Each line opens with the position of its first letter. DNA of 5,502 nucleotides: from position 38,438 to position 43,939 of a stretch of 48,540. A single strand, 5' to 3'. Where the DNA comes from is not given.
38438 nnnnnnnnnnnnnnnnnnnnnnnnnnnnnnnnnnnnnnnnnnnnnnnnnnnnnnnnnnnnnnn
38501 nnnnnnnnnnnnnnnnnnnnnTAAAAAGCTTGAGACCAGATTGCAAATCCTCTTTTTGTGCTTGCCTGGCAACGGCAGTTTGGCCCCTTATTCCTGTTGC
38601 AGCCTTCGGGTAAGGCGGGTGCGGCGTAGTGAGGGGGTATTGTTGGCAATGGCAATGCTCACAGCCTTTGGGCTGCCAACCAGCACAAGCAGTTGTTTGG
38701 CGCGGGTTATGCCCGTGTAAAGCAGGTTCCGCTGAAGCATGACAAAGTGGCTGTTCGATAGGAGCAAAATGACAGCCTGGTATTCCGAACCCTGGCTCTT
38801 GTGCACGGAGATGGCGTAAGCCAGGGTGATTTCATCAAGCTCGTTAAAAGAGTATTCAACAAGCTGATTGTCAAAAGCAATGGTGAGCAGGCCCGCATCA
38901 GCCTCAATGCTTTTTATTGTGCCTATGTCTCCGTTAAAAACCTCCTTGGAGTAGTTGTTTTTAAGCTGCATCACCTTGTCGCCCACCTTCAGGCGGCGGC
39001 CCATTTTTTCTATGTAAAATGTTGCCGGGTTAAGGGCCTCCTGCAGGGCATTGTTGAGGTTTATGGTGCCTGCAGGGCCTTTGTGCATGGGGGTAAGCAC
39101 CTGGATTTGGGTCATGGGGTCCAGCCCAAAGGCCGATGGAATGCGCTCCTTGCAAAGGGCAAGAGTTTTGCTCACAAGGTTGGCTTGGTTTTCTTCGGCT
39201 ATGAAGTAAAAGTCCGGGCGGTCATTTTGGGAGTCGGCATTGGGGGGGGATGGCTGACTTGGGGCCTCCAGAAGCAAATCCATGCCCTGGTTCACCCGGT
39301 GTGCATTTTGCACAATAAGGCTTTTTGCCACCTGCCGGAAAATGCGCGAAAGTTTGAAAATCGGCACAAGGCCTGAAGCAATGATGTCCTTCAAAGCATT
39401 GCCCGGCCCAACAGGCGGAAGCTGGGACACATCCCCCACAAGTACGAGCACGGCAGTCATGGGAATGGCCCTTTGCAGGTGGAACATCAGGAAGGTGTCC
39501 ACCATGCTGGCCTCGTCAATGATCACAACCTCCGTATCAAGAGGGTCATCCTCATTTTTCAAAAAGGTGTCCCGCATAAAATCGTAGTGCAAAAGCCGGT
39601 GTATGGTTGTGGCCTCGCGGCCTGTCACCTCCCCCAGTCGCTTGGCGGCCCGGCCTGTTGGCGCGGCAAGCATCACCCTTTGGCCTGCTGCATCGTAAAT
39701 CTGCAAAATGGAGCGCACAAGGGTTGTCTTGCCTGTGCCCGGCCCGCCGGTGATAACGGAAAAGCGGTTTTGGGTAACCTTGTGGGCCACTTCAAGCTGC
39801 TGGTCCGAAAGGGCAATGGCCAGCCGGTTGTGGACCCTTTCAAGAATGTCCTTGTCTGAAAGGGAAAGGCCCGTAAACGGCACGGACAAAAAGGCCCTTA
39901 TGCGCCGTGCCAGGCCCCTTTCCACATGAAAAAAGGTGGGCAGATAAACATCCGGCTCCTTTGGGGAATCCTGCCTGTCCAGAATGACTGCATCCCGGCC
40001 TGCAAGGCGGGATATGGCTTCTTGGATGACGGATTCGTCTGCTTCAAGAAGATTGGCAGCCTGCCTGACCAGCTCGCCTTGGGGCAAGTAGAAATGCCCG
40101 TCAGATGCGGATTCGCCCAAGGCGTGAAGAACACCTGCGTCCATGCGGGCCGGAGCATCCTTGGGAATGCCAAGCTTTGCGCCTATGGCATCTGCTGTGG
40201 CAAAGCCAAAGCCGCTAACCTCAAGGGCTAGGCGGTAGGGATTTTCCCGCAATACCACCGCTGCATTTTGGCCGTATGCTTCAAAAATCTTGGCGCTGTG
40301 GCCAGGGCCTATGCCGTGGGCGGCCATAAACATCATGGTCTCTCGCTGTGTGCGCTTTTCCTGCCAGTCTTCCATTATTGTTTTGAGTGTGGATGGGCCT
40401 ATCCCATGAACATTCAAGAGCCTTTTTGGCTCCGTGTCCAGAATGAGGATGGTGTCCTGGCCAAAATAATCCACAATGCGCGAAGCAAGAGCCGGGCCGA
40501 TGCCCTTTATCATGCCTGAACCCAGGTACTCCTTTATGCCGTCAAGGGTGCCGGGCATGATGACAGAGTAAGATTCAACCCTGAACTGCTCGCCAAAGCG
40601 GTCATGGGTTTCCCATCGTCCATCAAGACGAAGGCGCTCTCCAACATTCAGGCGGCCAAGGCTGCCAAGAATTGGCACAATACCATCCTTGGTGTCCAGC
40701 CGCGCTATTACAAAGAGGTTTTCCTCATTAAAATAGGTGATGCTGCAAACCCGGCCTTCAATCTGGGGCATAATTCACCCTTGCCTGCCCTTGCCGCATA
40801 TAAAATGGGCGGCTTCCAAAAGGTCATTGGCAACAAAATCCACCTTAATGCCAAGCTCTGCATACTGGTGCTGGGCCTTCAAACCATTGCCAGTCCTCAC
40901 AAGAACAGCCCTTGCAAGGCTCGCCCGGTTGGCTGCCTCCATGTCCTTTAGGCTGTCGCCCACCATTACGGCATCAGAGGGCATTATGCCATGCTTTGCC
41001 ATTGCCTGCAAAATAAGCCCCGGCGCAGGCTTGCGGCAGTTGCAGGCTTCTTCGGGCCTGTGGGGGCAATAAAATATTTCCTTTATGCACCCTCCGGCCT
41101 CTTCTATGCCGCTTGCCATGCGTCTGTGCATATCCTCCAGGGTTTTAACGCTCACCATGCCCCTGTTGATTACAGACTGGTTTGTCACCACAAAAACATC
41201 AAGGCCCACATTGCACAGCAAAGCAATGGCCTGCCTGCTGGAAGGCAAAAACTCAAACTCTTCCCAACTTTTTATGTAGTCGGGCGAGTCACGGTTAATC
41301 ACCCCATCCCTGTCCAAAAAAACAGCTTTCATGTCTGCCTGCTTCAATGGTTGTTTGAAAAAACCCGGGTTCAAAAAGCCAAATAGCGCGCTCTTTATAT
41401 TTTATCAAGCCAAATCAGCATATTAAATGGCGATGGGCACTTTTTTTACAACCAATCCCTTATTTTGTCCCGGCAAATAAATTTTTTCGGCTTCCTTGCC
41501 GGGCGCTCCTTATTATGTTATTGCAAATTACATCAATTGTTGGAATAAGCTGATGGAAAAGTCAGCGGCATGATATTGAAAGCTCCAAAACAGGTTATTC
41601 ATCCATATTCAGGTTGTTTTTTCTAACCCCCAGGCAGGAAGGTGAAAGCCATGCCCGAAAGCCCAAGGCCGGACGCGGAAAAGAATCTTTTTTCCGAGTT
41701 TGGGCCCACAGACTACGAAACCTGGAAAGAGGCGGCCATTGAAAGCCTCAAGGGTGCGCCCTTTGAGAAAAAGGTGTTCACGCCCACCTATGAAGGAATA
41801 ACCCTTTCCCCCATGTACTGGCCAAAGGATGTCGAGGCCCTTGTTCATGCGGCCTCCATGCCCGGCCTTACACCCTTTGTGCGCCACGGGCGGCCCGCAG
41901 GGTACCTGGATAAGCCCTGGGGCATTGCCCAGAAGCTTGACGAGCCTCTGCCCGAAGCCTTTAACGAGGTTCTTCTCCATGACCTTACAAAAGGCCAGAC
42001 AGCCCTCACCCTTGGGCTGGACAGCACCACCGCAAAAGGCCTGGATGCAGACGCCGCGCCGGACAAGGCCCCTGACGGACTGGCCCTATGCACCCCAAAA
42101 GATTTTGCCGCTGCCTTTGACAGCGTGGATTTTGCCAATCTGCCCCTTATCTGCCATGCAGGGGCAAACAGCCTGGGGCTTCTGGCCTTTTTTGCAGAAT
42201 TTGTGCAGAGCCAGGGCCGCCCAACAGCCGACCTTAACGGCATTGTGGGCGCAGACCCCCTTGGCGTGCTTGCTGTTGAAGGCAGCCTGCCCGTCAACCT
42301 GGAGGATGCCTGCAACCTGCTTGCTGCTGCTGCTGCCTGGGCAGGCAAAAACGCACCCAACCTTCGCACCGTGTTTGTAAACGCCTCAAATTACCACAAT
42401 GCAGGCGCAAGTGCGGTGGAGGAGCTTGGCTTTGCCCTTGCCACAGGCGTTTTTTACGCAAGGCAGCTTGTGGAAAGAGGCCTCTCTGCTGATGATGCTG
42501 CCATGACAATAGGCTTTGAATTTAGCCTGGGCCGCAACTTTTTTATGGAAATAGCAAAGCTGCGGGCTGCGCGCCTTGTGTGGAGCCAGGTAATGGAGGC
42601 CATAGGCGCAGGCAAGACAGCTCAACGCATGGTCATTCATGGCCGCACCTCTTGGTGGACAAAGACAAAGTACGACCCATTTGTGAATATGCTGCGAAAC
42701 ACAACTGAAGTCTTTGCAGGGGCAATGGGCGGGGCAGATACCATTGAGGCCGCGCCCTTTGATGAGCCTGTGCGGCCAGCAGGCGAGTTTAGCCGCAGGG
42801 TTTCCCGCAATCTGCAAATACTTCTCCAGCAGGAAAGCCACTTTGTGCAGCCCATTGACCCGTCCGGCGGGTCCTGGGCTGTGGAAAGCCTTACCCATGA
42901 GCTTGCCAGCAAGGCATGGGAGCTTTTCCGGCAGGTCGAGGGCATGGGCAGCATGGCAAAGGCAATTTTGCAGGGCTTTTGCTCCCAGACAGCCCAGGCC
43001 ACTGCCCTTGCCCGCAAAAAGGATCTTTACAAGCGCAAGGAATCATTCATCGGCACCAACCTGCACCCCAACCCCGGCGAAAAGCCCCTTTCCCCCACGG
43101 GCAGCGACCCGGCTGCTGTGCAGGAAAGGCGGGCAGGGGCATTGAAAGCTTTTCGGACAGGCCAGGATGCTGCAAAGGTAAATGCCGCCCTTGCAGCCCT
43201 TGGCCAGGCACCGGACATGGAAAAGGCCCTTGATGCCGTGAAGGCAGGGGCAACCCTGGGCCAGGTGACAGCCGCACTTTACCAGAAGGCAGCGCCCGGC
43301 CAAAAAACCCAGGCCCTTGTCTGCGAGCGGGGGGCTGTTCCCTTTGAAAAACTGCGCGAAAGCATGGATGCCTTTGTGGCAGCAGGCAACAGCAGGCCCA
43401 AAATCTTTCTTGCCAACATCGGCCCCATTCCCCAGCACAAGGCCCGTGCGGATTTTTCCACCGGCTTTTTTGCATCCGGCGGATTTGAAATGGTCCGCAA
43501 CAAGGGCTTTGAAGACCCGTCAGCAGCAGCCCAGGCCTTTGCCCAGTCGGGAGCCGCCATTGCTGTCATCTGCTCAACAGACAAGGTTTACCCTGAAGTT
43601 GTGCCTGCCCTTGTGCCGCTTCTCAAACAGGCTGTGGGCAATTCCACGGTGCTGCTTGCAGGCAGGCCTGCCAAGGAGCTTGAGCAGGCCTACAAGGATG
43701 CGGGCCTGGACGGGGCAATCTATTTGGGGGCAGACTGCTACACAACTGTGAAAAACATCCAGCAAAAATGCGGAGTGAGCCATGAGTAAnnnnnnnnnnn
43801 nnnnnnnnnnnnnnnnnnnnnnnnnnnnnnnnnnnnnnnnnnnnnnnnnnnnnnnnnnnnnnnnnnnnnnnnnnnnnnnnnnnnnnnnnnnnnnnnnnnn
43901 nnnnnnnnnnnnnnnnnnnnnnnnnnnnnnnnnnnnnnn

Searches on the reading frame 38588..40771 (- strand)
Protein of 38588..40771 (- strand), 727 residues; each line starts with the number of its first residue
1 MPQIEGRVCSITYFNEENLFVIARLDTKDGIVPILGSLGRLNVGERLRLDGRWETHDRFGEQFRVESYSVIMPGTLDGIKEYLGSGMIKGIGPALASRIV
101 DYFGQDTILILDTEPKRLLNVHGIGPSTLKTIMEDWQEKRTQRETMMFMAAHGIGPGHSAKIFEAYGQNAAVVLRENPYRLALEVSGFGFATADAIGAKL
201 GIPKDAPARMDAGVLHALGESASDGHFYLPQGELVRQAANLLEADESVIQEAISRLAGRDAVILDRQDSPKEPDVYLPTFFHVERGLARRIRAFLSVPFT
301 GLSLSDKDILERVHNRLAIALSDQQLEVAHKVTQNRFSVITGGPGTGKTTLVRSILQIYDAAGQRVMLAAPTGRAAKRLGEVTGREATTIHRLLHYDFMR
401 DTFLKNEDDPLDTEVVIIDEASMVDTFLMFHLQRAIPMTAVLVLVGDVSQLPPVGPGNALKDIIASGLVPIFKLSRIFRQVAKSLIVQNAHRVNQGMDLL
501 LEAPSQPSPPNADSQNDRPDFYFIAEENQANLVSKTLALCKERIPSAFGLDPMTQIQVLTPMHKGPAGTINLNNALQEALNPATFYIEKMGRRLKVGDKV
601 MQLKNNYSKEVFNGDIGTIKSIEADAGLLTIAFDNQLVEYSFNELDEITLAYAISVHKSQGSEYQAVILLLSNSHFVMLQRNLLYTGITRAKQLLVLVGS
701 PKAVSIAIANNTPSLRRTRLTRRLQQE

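Call 12: search_protein_families(library=pfam, proteins=[window:38588-40771:-], max_evalue=0.0001)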
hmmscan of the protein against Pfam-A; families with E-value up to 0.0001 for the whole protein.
window:38588-40771:- (727 aa): 11 families
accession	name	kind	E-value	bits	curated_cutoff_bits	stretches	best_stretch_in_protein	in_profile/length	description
PF13245.12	AAA_19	-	1.8e-40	138.6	25.1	1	326-456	2-134/134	AAA domain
PF13604.12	AAA_30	-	1.3e-39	136.4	27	1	321-497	2-172/191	AAA domain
PF14490.11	HHH_RecD2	-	1.1e-32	112.2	27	1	138-228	1-92/92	ATP-dependent RecD2 DNA helicase HHH domain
PF18335.7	SH3_13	-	1.7e-20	73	41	1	572-633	1-65/65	ATP-dependent RecD-like DNA helicase SH3 domain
PF23139.1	OB_YrrC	-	1.9e-19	69.8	27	1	1-73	1-76/76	ATP-dependent DNA helicase YrrC, OB-fold domain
PF13538.12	UvrD_C_2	-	8.5e-18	64.4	27.4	1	650-698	1-52/52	UvrD-like helicase C-terminal domain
PF01443.25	Viral_helicase1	-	3.6e-13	50.3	21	1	339-453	2-99/228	Viral superfamily 1 RNA helicase core domain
PF13086.12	AAA_11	-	2.9e-11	44.1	27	1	323-376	5-65/257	AAA domain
PF14520.12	HHH_5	-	2.7e-08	34.6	27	1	88-138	7-57/57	Helix-hairpin-helix domain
PF05970.20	PIF1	-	5.9e-08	33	25.9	1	322-501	3-210/223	PIF1-like helicase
PF13401.12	AAA_22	-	5.9e-06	27.1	27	1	334-430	4-102/130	AAA domain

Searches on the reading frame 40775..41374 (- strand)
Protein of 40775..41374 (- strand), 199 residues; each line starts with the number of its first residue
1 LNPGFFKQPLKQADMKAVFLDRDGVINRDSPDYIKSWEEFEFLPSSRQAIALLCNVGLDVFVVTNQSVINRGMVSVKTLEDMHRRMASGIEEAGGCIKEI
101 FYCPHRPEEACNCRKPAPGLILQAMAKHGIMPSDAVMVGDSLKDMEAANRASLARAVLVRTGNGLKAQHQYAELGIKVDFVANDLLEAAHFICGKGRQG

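Call 12: search_protein_families(library=pfam, proteins=[window:40775-41374:-], max_evalue=0.0001)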
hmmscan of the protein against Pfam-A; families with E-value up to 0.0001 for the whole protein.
window:40775-41374:- (199 aa): 3 families
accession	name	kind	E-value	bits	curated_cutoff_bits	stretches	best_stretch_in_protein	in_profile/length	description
PF13242.12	Hydrolase_like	-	1.8e-15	57.1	22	1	113-188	2-75/75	HAD-hyrolase-like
PF00702.32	Hydrolase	-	7.5e-10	39.9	26.4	1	37-151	94-190/191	haloacid dehalogenase-like hydrolase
PF13419.12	HAD_2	-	4.7e-09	37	23.8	1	110-154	130-174/178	Haloacid dehalogenase-like hydrolase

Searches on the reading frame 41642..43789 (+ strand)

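Call 12: search_protein_families(library=pfam, proteins=[window:41642-43789:+], max_evalue=0.0001)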
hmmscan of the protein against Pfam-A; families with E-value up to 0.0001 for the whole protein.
window:41642-43789:+ (715 aa): 1 family
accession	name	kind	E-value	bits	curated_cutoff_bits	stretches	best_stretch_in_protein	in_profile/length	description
PF01642.28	MM_CoA_mutase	-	3.2e-149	498.2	22.1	1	49-548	2-509/512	Methylmalonyl-CoA mutase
